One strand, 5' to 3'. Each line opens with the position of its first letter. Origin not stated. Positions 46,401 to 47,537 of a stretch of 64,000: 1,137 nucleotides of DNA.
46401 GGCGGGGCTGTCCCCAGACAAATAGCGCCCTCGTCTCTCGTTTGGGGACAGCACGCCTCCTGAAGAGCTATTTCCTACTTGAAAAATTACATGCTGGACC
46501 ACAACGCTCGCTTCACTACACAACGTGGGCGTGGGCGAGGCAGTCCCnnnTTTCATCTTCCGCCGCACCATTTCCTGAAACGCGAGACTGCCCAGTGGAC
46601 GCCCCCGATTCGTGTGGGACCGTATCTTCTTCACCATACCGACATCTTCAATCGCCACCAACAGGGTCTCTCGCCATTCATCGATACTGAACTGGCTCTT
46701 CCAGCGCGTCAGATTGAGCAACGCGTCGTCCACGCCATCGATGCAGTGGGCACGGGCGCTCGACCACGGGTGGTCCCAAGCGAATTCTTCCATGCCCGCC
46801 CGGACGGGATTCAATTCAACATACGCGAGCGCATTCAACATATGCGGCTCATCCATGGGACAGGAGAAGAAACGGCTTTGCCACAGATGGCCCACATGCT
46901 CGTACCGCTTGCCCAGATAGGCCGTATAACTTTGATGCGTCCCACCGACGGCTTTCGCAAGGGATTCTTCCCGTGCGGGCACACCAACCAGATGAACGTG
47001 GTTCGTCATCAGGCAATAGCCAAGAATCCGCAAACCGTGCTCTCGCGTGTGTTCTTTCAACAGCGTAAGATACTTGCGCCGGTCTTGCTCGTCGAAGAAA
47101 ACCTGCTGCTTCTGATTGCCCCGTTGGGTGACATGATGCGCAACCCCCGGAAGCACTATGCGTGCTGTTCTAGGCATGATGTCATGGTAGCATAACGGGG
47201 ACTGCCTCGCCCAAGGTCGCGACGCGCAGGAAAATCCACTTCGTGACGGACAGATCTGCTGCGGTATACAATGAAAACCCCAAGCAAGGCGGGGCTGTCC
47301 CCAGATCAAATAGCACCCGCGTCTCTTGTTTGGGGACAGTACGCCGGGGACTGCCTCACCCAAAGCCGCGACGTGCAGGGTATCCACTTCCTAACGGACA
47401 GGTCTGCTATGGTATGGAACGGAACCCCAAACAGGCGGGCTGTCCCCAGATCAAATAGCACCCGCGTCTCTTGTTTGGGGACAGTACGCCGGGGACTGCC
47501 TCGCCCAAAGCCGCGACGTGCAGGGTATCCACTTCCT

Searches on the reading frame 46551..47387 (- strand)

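Call 8: search_protein_families(library=pfam, proteins=[window:46551-47387:-], max_evalue=0.001)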
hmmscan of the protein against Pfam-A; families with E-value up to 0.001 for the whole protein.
window:46551-47387:- (279 aa): 1 family
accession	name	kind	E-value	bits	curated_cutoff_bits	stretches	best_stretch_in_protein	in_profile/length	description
PF01797.21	Y1_Tnp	-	3.1e-12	47.1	23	1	84-191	7-119/121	Transposase IS200 like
